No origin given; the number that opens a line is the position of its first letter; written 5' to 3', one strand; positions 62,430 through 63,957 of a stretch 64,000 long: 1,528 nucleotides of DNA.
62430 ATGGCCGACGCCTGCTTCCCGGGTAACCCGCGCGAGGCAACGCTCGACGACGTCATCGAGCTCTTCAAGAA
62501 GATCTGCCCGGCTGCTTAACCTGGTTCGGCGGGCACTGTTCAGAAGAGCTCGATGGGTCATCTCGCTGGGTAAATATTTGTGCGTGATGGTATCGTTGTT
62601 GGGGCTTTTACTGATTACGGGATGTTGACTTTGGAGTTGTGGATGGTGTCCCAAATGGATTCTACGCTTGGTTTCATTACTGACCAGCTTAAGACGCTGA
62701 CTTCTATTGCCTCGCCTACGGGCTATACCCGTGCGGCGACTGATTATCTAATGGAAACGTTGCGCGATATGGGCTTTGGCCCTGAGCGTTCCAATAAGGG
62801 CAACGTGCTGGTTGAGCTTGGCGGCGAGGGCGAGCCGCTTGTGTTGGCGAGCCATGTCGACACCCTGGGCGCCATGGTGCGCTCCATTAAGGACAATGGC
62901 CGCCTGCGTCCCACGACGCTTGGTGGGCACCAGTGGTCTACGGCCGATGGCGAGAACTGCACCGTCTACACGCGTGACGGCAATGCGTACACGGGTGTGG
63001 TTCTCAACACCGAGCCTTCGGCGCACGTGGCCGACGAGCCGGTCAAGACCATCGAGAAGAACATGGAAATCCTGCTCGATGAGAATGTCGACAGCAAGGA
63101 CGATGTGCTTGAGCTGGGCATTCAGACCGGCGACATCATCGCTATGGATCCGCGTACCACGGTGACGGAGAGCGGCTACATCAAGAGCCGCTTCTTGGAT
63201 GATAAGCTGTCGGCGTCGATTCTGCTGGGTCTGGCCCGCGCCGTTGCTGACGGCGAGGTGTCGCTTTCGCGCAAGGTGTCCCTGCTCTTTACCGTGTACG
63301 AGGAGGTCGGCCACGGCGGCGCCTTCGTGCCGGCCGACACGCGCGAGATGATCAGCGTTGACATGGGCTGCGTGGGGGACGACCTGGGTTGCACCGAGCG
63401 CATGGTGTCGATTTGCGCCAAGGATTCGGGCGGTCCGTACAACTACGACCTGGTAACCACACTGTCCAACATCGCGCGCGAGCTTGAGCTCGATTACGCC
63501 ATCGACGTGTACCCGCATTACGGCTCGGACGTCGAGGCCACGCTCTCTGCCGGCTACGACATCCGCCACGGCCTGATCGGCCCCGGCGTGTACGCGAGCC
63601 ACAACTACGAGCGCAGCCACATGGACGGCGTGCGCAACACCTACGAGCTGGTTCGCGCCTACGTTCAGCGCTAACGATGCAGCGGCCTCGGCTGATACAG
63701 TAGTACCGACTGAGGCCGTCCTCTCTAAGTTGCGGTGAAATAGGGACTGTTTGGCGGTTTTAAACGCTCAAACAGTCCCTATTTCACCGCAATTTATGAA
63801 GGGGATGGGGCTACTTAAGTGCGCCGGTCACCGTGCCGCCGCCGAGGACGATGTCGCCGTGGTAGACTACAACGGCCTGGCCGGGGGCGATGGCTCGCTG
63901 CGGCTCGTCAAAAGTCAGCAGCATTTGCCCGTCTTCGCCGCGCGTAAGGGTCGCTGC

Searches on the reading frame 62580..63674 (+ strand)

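Call 7: search_protein_families(library=pfam, proteins=[window:62580-63674:+])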
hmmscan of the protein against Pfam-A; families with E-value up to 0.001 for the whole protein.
window:62580-63674:+ (364 aa): 3 families
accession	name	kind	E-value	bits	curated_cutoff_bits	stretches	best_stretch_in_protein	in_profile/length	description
PF05343.19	Peptidase_M42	-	2.1e-70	237.5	23.2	1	74-357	1-292/292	M42 glutamyl aminopeptidase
PF04389.22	Peptidase_M28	-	0.00034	20.8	21.3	0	207-257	32-83/193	Peptidase family M28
PF01546.33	Peptidase_M20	-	0.00077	19.9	24.6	0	196-361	23-200/206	Peptidase family M20/M25/M40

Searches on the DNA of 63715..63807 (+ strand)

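Call 50: search_dna_similar(query=window:63715-63807:+, collection=plasmids, mode=distant, max_evalue=0.001)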
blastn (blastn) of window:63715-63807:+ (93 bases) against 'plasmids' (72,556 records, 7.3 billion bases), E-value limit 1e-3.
Records with a match: 1; places in all: 24; records where one place covers at least 80% of the query: 1.
Best place of each record, by identity: 80-90% 1.
By first word of the organism name: Collinsella 1.
By predicted mobility (MOB-suite, as given by PLSDB): non-mobilizable 1.
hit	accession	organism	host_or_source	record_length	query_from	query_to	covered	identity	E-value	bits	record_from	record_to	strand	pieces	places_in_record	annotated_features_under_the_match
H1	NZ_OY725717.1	Collinsella aerofaciens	-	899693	6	88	89%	80.7%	1e-11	75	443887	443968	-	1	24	hypothetical protein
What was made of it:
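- On REP / REPIN (RAYT-associated): 24 places in a 900-kb C. aerofaciens record (call 50).
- The only match among 72,556 plasmid records is a Collinsella record, with 24 places in 900 kb (call 50).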

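Call 52: get_annotated_region(hit=H1, flank=20000)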
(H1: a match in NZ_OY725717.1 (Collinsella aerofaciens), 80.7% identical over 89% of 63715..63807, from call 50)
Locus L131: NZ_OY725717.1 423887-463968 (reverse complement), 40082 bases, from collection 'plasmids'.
description: Collinsella aerofaciens strain Collinsella aerofaciens TSDC17.2-1.1 plasmid 6, complete sequence
organism: Collinsella aerofaciens (NCBI taxid 74426)
taxonomy: Bacteria; Actinomycetota; Coriobacteriia; Coriobacteriales; Coriobacteriaceae; Collinsella; Collinsella aerofaciens
host: -; source: -; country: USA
typing (MOB-suite, as given by PLSDB): non-mobilizable
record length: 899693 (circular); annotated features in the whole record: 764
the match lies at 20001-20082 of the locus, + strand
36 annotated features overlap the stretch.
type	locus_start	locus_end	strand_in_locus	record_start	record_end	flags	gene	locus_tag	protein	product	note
CDS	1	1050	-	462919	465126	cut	-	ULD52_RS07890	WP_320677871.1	PBP1A family penicillin-binding protein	-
CDS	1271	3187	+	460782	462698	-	-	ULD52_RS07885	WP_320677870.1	U32 family peptidase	-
CDS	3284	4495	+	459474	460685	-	tyrS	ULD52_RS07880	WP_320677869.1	tyrosine--tRNA ligase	GO:0006437 - tyrosyl-tRNA aminoacylation [Evidence IEA]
CDS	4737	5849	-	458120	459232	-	-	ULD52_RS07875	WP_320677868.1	IS110 family transposase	-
CDS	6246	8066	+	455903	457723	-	-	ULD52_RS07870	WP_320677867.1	adenine deaminase C-terminal domain-containing protein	-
CDS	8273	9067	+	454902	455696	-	-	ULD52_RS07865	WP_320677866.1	HAD family hydrolase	-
CDS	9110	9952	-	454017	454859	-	-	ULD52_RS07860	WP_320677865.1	Cof-type HAD-IIB family hydrolase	GO:0008152 - metabolic process [Evidence IEA]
CDS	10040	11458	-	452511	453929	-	-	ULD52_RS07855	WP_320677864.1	citrate synthase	-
CDS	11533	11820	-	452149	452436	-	-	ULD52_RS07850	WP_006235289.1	ACT domain-containing protein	-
CDS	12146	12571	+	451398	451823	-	rpmE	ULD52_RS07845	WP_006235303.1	50S ribosomal protein L31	GO:0006412 - translation [Evidence IEA]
CDS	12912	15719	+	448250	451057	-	secA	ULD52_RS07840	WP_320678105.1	preprotein translocase subunit SecA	GO:0006886 - intracellular protein transport [Evidence IEA]; GO:0017038 - protein import [Evidence IEA]; GO:0006605 - ...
CDS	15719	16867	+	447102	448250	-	prfB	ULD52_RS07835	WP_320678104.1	peptide chain release factor 2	-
CDS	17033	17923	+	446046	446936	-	-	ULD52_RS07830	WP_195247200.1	YitT family protein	-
CDS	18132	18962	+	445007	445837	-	-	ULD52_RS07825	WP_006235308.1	transketolase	-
CDS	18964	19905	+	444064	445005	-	-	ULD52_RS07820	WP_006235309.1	transketolase family protein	-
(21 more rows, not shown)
